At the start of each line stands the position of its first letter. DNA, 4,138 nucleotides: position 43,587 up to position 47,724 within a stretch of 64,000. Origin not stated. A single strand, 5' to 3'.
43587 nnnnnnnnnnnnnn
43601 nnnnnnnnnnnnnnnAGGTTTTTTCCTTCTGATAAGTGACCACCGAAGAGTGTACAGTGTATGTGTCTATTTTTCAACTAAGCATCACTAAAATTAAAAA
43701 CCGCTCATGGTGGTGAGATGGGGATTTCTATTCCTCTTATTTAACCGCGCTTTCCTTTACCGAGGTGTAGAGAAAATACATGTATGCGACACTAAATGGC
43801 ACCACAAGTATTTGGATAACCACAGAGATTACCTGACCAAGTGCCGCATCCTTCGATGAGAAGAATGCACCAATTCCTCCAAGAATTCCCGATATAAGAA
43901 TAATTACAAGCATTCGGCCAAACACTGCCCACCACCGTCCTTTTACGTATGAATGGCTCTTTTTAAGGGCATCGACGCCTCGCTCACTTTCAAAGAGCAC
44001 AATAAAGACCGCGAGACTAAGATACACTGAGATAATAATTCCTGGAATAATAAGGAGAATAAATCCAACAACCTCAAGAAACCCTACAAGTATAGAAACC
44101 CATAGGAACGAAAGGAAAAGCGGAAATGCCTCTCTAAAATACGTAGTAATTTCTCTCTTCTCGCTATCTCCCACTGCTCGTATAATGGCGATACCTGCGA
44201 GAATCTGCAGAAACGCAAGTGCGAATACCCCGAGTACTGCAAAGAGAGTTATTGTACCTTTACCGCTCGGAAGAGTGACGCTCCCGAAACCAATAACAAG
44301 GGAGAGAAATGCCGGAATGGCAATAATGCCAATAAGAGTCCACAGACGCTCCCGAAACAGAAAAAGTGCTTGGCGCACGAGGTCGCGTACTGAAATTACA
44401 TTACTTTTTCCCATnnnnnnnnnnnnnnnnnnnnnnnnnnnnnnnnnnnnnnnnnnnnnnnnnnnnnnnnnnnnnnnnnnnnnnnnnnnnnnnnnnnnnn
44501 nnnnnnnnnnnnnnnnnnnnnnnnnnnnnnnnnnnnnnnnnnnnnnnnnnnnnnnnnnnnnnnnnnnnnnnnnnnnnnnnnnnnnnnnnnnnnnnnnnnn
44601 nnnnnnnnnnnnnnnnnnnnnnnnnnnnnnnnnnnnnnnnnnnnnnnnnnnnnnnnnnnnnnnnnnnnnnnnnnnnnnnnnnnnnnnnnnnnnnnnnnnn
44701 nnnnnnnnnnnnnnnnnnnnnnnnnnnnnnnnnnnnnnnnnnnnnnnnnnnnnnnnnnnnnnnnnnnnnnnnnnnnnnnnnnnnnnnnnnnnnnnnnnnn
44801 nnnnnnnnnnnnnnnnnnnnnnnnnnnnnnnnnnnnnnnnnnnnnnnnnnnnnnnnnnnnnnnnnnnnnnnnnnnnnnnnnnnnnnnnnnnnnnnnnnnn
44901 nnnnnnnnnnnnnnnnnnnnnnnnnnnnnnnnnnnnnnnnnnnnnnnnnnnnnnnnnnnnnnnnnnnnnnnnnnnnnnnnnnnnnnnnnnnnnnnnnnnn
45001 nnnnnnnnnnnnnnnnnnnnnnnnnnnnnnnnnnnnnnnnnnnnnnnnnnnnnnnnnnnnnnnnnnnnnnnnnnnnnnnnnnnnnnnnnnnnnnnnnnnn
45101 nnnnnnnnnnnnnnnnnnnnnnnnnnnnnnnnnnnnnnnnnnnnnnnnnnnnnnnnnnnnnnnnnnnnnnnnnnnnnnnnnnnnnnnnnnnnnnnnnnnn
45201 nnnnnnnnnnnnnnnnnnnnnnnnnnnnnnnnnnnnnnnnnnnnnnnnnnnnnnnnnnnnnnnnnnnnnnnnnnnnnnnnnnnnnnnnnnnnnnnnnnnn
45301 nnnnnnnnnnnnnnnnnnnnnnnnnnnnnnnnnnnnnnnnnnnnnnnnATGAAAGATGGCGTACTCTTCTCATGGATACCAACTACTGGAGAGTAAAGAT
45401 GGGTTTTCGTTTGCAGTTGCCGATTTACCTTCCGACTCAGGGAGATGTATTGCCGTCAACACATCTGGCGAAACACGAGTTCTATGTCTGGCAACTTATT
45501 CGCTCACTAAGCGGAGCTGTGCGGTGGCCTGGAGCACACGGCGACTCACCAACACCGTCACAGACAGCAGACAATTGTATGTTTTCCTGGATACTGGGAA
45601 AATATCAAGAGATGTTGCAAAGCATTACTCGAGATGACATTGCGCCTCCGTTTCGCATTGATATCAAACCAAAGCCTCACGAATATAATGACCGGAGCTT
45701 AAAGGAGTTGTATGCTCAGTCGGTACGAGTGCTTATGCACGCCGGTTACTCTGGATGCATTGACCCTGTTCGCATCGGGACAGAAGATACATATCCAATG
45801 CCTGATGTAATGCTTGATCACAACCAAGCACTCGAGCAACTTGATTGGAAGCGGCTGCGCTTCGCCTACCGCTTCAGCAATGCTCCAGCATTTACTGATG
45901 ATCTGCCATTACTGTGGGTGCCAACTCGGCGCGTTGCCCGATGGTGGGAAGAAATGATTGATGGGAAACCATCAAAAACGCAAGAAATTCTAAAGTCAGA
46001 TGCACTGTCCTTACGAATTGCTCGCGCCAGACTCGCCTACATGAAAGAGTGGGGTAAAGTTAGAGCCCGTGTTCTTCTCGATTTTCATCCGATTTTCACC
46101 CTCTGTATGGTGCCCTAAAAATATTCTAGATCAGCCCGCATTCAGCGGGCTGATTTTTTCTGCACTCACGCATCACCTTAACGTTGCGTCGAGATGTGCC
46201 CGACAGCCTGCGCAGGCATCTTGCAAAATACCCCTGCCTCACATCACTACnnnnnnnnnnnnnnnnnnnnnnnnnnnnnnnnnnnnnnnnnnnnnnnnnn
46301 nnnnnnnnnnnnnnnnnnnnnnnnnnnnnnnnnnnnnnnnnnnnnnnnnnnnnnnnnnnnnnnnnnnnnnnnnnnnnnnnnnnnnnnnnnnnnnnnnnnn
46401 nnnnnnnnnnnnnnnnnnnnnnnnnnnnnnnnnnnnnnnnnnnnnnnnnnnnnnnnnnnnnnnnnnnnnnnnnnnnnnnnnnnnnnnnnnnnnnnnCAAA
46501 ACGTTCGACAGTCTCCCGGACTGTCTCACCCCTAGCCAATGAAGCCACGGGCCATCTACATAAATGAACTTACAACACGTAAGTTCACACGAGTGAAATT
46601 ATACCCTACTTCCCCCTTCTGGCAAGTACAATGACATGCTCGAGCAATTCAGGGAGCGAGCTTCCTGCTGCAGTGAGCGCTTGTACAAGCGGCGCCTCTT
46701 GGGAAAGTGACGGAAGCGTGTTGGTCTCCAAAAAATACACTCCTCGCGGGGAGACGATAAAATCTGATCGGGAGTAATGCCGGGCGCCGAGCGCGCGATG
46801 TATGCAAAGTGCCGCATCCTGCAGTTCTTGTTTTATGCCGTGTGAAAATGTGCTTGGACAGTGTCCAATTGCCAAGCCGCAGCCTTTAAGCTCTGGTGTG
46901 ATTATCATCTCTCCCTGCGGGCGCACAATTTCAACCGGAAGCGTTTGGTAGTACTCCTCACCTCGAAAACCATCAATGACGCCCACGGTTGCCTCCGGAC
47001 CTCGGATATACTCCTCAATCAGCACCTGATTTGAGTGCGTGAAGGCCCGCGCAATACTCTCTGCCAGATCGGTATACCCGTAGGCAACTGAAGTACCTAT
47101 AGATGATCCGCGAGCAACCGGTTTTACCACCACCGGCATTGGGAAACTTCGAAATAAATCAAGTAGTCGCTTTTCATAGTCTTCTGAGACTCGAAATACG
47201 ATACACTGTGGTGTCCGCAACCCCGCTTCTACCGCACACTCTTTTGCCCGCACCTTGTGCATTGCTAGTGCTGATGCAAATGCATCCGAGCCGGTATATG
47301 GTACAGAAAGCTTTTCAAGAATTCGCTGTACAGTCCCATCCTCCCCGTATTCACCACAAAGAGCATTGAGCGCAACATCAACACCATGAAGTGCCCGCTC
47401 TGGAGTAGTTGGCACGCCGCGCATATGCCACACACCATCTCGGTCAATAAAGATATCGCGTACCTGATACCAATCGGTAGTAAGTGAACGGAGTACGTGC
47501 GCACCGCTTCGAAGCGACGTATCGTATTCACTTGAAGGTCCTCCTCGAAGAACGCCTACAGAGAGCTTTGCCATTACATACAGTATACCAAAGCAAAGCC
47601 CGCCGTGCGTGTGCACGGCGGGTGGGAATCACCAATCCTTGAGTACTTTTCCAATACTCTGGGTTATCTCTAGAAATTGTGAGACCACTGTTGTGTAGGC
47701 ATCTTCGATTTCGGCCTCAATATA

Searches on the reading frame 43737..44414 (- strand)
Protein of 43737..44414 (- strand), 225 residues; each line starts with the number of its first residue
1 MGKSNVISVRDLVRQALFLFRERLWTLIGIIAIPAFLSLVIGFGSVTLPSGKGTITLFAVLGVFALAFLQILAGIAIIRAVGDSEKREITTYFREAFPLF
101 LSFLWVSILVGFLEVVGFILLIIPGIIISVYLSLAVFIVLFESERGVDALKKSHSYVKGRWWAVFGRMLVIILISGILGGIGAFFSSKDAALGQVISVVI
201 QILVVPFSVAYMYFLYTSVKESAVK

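Call 28: search_protein_families(library=pfam, proteins=[window:43737-44414:-])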
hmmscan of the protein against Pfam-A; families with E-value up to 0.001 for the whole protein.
window:43737-44414:- (225 aa): 1 family
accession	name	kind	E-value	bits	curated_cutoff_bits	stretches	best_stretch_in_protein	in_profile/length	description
PF06790.16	UPF0259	-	5e-11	43.3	31.4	1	75-216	105-246/248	Uncharacterised protein family (UPF0259)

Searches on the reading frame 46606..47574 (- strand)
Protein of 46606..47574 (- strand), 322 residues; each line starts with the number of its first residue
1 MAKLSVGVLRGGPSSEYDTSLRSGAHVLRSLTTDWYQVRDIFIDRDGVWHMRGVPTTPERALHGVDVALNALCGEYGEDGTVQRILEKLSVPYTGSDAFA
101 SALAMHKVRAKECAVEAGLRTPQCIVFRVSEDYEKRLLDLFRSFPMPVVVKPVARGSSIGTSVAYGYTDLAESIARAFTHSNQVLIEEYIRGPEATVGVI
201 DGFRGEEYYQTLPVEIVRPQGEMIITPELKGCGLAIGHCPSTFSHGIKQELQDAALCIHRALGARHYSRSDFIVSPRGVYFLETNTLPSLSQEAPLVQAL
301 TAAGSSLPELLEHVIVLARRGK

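Call 28: search_protein_families(library=pfam, proteins=[window:46606-47574:-])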
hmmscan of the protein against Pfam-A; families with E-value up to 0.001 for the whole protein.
window:46606-47574:- (322 aa): 3 families
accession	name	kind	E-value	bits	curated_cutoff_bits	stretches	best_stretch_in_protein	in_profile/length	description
PF07478.18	Dala_Dala_lig_C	-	6.5e-28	98.1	24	1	116-315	4-203/204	D-ala D-ala ligase C-terminus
PF01820.27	Dala_Dala_lig_N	-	7.8e-19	68.8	34.6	2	59-96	84-121/121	D-ala D-ala ligase N-terminus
PF02786.22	CPSase_L_D2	-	5e-07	29.9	19.8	1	107-193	2-92/211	Carbamoyl-phosphate synthase L chain, ATP binding domain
